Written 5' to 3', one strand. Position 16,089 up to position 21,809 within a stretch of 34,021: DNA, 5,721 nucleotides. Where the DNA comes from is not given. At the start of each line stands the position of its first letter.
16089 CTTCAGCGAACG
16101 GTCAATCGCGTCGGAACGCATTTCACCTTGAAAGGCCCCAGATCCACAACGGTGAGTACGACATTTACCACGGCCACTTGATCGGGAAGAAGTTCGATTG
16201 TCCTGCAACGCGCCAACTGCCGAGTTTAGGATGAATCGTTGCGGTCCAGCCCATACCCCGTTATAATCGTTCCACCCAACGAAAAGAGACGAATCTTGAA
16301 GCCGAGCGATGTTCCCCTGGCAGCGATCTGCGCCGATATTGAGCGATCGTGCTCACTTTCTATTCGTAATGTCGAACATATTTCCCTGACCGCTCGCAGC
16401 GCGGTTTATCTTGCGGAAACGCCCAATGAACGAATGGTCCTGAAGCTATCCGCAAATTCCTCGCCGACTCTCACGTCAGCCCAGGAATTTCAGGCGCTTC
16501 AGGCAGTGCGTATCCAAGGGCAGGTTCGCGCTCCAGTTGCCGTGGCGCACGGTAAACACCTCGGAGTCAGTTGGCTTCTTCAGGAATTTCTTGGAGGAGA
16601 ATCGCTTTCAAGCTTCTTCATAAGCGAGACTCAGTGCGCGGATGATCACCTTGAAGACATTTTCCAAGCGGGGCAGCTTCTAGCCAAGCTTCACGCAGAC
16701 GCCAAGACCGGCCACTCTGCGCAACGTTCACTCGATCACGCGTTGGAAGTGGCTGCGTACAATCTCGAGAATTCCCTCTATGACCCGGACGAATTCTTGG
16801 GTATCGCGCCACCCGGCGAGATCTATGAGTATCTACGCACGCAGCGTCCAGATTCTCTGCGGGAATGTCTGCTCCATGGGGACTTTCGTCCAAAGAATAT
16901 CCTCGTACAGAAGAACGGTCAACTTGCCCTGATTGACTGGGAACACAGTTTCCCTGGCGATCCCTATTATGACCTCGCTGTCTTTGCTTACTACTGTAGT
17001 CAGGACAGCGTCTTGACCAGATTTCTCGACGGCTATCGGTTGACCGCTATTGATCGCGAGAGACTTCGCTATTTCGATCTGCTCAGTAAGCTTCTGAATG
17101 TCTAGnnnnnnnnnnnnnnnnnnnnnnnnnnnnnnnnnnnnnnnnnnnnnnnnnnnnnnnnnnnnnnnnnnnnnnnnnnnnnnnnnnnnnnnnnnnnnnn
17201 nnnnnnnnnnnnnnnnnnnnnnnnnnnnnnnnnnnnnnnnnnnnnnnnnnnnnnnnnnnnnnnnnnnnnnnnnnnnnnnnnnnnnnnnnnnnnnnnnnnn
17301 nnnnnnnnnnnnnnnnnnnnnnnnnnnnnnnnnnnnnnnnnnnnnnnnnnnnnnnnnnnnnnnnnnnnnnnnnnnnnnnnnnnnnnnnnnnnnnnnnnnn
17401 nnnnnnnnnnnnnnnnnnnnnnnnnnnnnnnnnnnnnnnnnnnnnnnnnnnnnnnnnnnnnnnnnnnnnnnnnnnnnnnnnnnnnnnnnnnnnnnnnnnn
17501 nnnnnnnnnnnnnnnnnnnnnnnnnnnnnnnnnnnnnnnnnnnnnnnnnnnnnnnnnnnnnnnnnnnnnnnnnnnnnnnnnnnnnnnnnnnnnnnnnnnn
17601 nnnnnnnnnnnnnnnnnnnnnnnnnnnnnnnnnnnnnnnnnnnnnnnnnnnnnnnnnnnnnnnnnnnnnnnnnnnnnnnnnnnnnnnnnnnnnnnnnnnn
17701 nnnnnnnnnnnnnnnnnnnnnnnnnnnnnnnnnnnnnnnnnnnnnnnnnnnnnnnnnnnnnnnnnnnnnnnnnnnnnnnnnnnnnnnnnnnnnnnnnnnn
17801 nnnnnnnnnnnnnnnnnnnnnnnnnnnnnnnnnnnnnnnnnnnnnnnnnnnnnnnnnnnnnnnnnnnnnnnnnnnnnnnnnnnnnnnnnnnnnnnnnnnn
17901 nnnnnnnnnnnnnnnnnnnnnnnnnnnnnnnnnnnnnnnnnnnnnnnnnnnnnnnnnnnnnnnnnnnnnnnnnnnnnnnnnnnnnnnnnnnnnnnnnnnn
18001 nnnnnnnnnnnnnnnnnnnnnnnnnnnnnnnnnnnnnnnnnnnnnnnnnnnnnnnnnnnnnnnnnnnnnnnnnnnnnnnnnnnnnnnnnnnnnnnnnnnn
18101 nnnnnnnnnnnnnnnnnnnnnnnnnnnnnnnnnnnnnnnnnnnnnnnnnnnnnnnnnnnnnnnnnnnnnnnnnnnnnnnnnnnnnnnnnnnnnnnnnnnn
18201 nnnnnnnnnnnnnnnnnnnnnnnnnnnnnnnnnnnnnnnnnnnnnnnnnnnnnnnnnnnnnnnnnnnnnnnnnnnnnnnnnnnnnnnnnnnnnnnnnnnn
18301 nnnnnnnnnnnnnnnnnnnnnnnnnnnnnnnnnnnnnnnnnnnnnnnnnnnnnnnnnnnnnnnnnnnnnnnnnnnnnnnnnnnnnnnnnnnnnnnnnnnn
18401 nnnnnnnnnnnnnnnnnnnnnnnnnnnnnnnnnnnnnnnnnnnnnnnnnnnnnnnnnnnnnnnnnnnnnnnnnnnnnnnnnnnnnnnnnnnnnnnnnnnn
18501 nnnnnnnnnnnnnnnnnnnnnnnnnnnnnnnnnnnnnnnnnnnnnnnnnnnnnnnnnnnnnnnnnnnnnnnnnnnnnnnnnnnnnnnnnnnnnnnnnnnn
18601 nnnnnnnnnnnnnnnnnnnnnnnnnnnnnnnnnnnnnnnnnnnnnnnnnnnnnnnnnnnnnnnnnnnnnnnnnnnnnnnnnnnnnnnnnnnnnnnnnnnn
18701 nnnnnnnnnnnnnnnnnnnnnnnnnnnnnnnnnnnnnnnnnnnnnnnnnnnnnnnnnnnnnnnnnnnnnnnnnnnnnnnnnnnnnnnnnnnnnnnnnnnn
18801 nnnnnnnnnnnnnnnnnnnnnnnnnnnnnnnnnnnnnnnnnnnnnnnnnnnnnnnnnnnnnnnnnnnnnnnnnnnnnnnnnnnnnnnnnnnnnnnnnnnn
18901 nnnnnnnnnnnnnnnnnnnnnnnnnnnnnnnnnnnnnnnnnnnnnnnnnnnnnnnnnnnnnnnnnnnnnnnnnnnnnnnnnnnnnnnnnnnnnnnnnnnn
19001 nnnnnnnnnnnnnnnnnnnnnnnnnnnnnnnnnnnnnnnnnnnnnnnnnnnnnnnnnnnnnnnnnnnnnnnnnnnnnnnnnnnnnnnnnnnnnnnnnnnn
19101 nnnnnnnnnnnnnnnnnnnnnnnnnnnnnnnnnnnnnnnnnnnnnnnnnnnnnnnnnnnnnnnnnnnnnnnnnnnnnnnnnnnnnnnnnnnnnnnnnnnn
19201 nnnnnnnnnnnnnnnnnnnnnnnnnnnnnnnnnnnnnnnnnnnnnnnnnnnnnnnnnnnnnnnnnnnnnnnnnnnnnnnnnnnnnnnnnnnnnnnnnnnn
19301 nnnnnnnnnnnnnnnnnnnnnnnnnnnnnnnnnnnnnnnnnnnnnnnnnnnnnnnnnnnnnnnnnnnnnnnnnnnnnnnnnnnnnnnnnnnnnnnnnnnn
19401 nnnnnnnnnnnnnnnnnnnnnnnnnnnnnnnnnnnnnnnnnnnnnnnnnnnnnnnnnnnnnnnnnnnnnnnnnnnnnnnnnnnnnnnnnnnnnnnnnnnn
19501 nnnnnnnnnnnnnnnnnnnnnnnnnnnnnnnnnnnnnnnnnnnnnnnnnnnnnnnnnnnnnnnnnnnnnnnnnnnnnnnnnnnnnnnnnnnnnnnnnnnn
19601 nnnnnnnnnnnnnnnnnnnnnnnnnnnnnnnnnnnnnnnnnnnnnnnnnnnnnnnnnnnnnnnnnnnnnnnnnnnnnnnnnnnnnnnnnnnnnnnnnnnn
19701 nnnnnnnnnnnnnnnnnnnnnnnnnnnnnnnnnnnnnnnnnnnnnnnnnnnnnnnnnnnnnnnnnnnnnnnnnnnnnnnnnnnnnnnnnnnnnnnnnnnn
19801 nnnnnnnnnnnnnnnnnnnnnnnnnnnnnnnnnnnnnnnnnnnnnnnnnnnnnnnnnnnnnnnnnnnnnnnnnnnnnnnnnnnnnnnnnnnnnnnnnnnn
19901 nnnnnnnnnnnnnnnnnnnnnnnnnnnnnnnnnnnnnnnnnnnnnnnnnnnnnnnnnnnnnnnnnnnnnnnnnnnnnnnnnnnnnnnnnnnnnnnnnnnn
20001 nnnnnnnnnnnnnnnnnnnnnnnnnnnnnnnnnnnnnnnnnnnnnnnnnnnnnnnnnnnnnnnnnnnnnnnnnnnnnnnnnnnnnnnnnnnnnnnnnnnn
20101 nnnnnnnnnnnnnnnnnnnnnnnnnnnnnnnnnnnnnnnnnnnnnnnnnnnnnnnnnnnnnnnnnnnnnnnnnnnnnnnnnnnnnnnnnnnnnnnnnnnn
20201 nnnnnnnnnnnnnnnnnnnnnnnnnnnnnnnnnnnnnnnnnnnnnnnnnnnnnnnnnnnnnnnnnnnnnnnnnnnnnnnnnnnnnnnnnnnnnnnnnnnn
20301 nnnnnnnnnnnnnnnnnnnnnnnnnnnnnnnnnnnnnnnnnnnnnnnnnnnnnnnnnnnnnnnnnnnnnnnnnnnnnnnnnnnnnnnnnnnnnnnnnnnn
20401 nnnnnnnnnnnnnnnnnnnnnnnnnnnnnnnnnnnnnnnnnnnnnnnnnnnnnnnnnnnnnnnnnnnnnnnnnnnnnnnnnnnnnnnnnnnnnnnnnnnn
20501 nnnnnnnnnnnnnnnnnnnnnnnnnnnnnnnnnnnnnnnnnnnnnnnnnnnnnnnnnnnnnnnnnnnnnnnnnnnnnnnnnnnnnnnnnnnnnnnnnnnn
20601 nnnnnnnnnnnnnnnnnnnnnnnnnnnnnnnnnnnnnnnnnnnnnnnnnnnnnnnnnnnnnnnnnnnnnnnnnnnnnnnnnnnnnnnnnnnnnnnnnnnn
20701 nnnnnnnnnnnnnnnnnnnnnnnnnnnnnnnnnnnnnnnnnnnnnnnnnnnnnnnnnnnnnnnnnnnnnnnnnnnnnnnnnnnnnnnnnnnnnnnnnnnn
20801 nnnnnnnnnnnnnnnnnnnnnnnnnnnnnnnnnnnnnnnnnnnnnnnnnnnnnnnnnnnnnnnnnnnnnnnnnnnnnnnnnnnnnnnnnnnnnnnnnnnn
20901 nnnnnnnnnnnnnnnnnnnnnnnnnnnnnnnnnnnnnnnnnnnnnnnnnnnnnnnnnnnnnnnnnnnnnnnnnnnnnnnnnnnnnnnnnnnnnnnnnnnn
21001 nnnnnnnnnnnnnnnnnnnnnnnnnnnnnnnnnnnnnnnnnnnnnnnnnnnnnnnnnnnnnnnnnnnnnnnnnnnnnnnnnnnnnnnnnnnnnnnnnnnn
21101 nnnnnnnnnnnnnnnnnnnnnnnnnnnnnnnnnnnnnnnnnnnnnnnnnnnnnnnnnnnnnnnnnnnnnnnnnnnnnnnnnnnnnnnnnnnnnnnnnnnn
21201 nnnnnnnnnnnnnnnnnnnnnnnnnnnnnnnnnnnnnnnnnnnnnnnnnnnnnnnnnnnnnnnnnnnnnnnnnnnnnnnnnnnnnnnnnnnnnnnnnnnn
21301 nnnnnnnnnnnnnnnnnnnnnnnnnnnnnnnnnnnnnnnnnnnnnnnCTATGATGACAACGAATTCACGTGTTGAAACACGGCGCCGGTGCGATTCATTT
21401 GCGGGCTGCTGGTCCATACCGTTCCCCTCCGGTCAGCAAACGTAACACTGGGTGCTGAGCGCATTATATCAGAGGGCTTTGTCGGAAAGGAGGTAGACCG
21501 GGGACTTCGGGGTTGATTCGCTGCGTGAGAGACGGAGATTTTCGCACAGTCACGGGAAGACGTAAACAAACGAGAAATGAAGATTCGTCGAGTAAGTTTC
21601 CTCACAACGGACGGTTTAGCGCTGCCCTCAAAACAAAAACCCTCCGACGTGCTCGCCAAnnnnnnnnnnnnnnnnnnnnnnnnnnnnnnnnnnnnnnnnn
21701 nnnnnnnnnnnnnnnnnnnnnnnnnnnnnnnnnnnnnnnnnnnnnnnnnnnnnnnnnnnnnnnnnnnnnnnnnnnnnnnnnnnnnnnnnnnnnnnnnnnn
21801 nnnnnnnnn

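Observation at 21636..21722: Copy C retains 45 nt of the tRNA-Pro 3' half, a classic attL/attR-type partial tRNA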

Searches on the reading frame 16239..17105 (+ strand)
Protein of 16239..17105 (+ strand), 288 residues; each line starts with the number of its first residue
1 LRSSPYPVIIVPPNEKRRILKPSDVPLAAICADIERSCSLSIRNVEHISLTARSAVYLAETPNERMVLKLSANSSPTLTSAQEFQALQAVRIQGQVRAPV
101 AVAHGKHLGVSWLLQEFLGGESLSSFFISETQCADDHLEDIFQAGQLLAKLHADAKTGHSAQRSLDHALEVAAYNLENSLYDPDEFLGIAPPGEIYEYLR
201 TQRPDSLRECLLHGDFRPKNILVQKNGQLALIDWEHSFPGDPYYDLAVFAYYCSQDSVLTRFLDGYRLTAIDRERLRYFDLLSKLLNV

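Call 9: search_protein_families(library=pfam, proteins=[window:16239-17105:+], max_evalue=0.01)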
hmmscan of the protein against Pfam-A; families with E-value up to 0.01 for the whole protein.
window:16239-17105:+ (288 aa): 7 families
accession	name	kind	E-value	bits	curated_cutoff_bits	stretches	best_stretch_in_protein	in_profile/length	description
PF01636.29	APH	-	9.4e-34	117.7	23.2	1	51-278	8-238/239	Phosphotransferase enzyme family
PF03881.20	Fructosamin_kin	-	9.7e-08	32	22.4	0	207-267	186-242/288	Fructosamine kinase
PF19974.5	TCAD9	-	5.6e-05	22.9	40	1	139-247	226-335/429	Ternary complex associated domain 9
PF02958.26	EcKL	-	7e-05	22.7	22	1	208-261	214-272/294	Ecdysteroid kinase-like family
PF01163.29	RIO1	-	0.00022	21.3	22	0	208-236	123-150/187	RIO domain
PF01633.27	Choline_kinase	-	0.00054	19.8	29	1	211-249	164-203/300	Choline/ethanolamine kinase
PF06293.20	Kdo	-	0.0016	18.4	21.3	0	212-237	140-169/207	Lipopolysaccharide kinase (Kdo/WaaP) family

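Call 48: find_encoding_contigs(protein=window:16296-17105:+, flank=10000, max_places=10)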
Protein window:16296-17105:+ (269 aa): 1 contig read that carries it; 1 place shown.
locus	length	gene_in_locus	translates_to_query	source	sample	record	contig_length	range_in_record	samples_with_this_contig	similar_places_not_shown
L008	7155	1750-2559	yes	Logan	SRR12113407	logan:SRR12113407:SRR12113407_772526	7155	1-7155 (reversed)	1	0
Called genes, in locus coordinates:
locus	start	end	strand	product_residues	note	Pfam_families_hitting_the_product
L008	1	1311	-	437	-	?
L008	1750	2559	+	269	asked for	PF03881:Fructosamin_kin (faint), PF01636:APH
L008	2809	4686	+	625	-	-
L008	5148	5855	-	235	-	-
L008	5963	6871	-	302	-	-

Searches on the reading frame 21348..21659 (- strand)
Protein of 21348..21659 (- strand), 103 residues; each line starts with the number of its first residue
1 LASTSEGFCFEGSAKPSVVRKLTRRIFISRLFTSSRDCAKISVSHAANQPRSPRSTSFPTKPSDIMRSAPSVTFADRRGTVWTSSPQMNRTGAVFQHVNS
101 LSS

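Call 24: search_protein_families(library=ncbifam, proteins=[window:21348-21659:-], max_evalue=0.01)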
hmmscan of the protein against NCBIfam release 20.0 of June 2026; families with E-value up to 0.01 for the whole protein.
window:21348-21659:- (103 aa): 0 families
